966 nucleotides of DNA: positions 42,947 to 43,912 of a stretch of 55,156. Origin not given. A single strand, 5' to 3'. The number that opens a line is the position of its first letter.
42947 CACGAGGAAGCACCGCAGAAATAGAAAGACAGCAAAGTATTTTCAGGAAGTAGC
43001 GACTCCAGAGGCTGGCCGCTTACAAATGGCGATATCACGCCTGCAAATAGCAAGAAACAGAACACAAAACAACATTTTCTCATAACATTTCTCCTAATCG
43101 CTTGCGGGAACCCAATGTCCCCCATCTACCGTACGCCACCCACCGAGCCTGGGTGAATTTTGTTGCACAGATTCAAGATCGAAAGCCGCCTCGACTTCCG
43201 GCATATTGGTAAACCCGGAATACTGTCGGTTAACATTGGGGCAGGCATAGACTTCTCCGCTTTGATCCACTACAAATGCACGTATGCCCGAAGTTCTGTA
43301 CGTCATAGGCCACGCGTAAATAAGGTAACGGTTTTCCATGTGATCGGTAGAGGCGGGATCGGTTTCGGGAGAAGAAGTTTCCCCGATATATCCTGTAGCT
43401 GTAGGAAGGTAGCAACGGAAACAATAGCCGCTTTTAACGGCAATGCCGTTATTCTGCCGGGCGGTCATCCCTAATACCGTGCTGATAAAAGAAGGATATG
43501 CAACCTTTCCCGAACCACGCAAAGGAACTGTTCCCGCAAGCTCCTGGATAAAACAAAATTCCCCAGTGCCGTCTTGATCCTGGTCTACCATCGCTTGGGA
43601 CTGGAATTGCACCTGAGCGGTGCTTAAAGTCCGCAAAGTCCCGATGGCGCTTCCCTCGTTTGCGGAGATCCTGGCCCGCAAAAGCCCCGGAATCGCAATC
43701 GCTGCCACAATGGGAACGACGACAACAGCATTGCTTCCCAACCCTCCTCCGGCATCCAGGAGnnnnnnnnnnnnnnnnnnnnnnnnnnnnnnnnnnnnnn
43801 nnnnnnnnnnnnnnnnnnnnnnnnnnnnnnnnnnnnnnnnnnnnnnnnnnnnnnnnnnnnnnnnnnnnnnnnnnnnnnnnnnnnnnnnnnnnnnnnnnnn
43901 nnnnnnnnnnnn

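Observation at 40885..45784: Two tandem paralogs carry pseudopilin modules at the C-terminus, behind a 585-685-aa secreted domain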

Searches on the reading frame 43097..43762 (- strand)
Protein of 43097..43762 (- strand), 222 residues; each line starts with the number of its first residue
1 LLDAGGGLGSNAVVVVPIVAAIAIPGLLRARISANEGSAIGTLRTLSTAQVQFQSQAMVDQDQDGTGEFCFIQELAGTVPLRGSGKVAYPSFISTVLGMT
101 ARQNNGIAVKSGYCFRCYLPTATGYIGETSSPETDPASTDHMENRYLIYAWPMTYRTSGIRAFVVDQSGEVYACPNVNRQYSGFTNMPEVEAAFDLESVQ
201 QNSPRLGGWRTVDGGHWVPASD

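Call 20: search_solved_structures(query=window:43097-43762:-, max_evalue=10, show_alignments=3)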
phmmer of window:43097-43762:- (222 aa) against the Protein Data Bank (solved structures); distinct sequences matched with E-value up to 10: 6.
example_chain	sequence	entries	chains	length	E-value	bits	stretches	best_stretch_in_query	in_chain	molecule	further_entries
8tj2_C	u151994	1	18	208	0.053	16.3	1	13-75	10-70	Type IV major pilin protein PilA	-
2bl0_C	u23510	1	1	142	0.098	15.4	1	73-130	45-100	MYOSIN REGULATORY LIGHT CHAIN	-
2m7g_A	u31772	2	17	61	0.16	14.7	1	13-50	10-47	Geopilin domain 1 protein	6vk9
7tgg_A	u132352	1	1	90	0.42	13.4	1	13-50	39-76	Geopilin domain 1 protein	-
6xxd_A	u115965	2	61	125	0.62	12.8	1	13-69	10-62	PilA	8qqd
9c67_A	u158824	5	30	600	0.78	12.5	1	115-198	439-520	Adenosine deaminase domain-containing protein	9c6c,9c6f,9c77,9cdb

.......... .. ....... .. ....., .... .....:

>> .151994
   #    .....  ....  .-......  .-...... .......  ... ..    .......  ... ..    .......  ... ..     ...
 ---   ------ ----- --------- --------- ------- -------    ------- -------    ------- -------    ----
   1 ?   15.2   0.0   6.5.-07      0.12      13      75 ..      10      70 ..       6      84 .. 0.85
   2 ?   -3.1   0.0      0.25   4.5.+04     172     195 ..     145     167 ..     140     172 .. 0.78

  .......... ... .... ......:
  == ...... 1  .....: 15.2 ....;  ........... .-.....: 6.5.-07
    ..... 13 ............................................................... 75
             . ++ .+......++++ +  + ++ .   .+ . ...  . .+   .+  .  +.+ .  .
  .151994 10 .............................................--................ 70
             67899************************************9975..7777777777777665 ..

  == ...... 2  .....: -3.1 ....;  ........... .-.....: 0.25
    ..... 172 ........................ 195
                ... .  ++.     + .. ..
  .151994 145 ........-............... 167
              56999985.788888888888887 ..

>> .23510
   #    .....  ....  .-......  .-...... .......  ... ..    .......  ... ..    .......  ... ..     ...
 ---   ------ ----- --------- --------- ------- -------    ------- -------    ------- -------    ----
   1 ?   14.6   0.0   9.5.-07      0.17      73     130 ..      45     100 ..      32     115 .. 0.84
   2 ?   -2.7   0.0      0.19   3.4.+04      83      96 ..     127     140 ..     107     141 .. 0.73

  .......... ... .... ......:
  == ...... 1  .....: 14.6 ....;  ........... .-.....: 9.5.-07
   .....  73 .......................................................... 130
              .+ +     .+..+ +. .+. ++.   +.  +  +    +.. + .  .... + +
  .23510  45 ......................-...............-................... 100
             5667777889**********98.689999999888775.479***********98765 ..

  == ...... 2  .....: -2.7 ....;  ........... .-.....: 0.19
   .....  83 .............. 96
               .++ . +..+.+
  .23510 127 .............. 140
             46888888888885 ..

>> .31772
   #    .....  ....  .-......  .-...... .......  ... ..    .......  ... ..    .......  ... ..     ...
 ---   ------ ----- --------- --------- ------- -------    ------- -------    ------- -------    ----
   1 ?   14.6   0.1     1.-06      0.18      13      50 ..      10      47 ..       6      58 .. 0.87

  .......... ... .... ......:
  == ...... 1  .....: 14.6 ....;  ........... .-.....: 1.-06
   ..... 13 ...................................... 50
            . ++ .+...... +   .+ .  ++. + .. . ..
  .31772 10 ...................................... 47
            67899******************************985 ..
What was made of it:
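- Checked: The best PDB sequence hits are type IV pilins, aligned from pilin residue 10 (call 20).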

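Call 31: search_protein_families(library=pfam, alignment_id=A3, max_evalue=0.01)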
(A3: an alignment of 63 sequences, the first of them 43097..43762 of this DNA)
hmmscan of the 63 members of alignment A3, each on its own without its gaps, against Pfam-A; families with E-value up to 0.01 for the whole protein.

A. member 1, window:43097-43762:- (222 aa): 1 family
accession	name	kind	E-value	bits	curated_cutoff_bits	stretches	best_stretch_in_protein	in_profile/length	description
PF11453.13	DUF2950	-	4.8e-08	32.9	20.2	1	28-173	105-248/274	Protein of unknown function (DUF2950)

B. families by the number of members that match (of 63 scanned): 31 families (the first 25 are shown)
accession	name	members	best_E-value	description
PF11453.13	DUF2950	22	2.3e-14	Protein of unknown function (DUF2950)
PF07596.16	SBP_bac_10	14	3.8e-19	Protein of unknown function (DUF1559)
PF08334.16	T2SSG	12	4e-18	Type II secretion system (T2SS), protein G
PF00036.39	EF-hand_1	2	0.00042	EF hand domain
PF13499.12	EF-hand_7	2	0.0051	EF-hand domain pair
PF13405.12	EF-hand_6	2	0.006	EF-hand domain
PF00578.27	AhpC-TSA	1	3.2e-26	AhpC/TSA family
PF08534.16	Redoxin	1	3.8e-25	Redoxin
PF00085.26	Thioredoxin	1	9.8e-15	Thioredoxin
PF07719.23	TPR_2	1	4.9e-13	Tetratricopeptide repeat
PF13905.12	Thioredoxin_8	1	1.4e-11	Thioredoxin-like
PF00515.34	TPR_1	1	2.1e-10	Tetratricopeptide repeat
PF13432.12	TPR_16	1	3e-10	Tetratricopeptide repeat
PF13181.12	TPR_8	1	2e-08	Tetratricopeptide repeat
PF13424.12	TPR_12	1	2.1e-08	Tetratricopeptide repeat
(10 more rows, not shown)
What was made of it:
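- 43097..43678 (-): p1 alpha1-C plus DUF2950-type globular head, aa 703-896, with the DxDxDG loop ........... at 43556-43588. PF11453 32.9 bits (call 31).
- On DUF1559 / H-X9-DG (PF07596, TIGR04294): Fourteen of 63 family tails match at E<=0.01, best 3.8e-19 (call 31).
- On T2SS major pseudopilin GspG (TIGR01710 / PF08334): Other family members carry genuine T2SSG domains, up to 4e-18 (call 31).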

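Call 32: search_protein_families(library=ncbifam, alignment_id=A3, max_evalue=0.01)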
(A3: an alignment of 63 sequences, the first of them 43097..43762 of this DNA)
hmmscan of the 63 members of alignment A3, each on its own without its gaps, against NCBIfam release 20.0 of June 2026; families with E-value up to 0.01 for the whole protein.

A. member 1, window:43097-43762:- (222 aa): 1 family
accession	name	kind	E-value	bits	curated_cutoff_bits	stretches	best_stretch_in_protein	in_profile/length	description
NF041775.1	typeIV_PilA_Myxo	equivalog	0.0021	18.1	400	1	13-57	22-66/214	type IV pilin protein PilA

B. families by the number of members that match (of 63 scanned): 36 families (the first 25 are shown)
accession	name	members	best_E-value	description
TIGR01710.1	typeII_sec_gspG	20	1.2e-16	type II secretion system major pseudopilin GspG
NF041775.1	typeIV_PilA_Myxo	16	9.9e-06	type IV pilin protein PilA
TIGR04294.2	pre_pil_HX9DG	9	8.5e-12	H-X9-DG-CTERM domain-containing protein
NF002854.0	PRK03147.1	1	3.3e-29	thiol-disulfide oxidoreductase ResA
NF047558.1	TPR_END_plus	1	5.5e-21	TPR end-of-group domain-containing protein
NF047696.1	ThlDiSintTplARhiz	1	1.1e-18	thiol:disulfide interchange protein TlpA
TIGR00385.1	dsbE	1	1.5e-16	DsbE family thiol:disulfide interchange protein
TIGR01068.1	thioredoxin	1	1.5e-15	thioredoxin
NF041202.1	StoA_CxxC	1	7.1e-15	endospore biogenesis thiol-disulfide oxidoreductase StoA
NF011941.0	PRK15412.1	1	6.1e-12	thiol:disulfide interchange protein DsbE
NF040959.1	MamA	1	2.9e-11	magnetosome protein MamA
NF006898.0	PRK09381.1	1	4.2e-11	thioredoxin TrxA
NF041054.1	WAxxUGC_long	1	1.2e-10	ResA-like WAxxUGC motif-containing protein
TIGR02552.1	LcrH_SycD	1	1.8e-10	SycD/LcrH family type III secretion system chaperone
NF006960.0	PRK09437.1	1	1.6e-09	thioredoxin-dependent thiol peroxidase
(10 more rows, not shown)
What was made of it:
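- On DUF1559 / H-X9-DG (PF07596, TIGR04294): Nine of 63 family tails hit, best 8.5e-12 (call 32).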

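Call 55: search_solved_structures(query=A7, max_evalue=1, show_alignments=2)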
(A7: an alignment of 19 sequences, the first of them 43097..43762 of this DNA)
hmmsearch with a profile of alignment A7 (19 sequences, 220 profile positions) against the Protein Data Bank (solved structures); distinct sequences matched with E-value up to 1: 9.
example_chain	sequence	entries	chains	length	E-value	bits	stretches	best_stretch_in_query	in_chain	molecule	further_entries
8tj2_C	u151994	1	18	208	4.2e-08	36.4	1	11-74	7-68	Type IV major pilin protein PilA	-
2m7g_A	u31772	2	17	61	6.5e-06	29.2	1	11-52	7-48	Geopilin domain 1 protein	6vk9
7tgg_A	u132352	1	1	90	1.1e-05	28.5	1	10-51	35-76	Geopilin domain 1 protein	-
6xxd_A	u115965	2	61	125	2.3e-05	27.4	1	11-56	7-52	PilA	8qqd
9egp_A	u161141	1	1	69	0.00023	24.2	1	10-56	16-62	Geopilin domain 1 protein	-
8tum_e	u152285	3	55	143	0.15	14.9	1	11-50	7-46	Type IV major pilin protein PilA | Pilin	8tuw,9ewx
1oqw_A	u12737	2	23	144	0.26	14.2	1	11-49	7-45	Fimbrial protein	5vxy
8pfb_G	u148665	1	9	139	0.61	13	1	10-56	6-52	Type IV pilin PilE1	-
8tob_GA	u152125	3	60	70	0.8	12.6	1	10-28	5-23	Fimbrial protein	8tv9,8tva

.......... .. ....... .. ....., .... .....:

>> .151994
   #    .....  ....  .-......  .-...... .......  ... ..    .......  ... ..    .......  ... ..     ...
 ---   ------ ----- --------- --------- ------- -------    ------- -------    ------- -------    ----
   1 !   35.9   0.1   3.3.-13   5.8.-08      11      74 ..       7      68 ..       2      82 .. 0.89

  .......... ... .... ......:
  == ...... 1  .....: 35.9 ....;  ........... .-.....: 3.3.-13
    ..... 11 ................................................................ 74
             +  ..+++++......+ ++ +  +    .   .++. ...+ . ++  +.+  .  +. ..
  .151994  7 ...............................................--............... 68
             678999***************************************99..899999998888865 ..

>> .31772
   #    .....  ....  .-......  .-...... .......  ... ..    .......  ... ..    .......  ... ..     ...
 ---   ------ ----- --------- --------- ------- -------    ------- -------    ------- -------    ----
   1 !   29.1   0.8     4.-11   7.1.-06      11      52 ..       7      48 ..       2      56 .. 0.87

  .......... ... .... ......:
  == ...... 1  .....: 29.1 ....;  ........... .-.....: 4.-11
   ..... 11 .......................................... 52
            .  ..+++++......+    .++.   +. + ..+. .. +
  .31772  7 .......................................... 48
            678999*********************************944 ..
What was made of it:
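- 43679..43729 (-): p1 residual alpha1-N stub, aa 686-702, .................. Aligns to pilin residues ~7-22 (calls 20, 55).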

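Call 95: find_related_loci(query=A9, collection=genome_contigs, flank=3000)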
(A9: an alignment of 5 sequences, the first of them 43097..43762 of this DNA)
Query A9 (222 aa) in genome_contigs; peptide patterns used: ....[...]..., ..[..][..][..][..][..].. (x = any residue, [..] = any of these).
447 stretches matched a pattern; 46 encode a relative of the query (tblastn E <= 1e-3); 46 distinct loci.
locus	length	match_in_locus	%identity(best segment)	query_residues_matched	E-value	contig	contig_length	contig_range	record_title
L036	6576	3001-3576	52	2-195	3e-59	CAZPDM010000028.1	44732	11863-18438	MAG TPA_asm: uncultured Planctomycetota bacterium isolate binchicken_co22_255 genome assembly, contig: NODE_875_length_4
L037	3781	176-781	49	25-220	3e-49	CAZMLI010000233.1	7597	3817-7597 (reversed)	MAG TPA_asm: uncultured Planctomycetota bacterium isolate SRP215229_co1_161 genome assembly, contig: NODE_6952_length_75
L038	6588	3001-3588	48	29-220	3e-48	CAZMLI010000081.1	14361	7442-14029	MAG TPA_asm: uncultured Planctomycetota bacterium isolate SRP215229_co1_161 genome assembly, contig: NODE_2657_length_14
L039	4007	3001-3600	47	25-218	2e-47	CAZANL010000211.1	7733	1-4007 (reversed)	MAG TPA_asm: uncultured Planctomycetota bacterium isolate SRP308112_co1_43 genome assembly, contig: NODE_18479_length_77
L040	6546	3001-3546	46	25-196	3e-42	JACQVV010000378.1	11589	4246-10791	MAG: Planctomycetota bacterium isolate NC_groundwater_1472_Ag_S-0.65um_69_29 S_p65_S5_coassembly_k141_3059446, whole gen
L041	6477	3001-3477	48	13-174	4e-42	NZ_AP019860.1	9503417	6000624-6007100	Candidatus Uabimicrobium amorphum strain SRT547 chromosome, complete genome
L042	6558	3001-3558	46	8-193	2e-43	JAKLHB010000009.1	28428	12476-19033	MAG: Planctomycetota bacterium isolate RA.bin53 RA.bin53_9, whole genome shotgun sequence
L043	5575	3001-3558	44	13-195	7e-41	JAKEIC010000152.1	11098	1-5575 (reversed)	MAG: Planctomycetales bacterium isolate PMV_8.5 PMV_8.5.k101_413408, whole genome shotgun sequence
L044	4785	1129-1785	40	4-218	5e-40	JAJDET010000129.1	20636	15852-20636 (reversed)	MAG: Planctomycetota bacterium isolate OFTM220 OFTM220_128, whole genome shotgun sequence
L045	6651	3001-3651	40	11-221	6e-39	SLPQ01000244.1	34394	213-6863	MAG: Candidatus Brocadiia bacterium isolate CSSed165cm_501 CSSed16-5cm-1756, whole genome shotgun sequence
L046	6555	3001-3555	39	13-194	7e-38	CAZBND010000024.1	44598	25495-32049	MAG TPA_asm: uncultured Planctomycetota bacterium isolate binchicken_co334_194 genome assembly, contig: NODE_1259_length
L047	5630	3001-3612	42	25-221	2e-37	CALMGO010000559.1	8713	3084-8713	MAG TPA_asm: uncultured bacterium isolate SRR6284162_bin.72_CONCOCT_v1.1_MAG genome assembly, contig: ERZ795126.2736, wh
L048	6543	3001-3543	41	13-199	3e-37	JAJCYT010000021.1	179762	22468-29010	MAG: Candidatus Fraserbacteria bacterium isolate OFTM103 OFTM103_20, whole genome shotgun sequence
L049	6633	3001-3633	37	13-220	7e-36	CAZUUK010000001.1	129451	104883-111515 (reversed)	MAG TPA_asm: uncultured Planctomycetota bacterium isolate SRP068000_co1_50 genome assembly, contig: NODE_60_length_12945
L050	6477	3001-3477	43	25-180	5e-34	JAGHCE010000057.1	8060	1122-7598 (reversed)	MAG: Planctomycetota bacterium isolate AUK274 PB_MBMC_228_c_000000000043, whole genome shotgun sequence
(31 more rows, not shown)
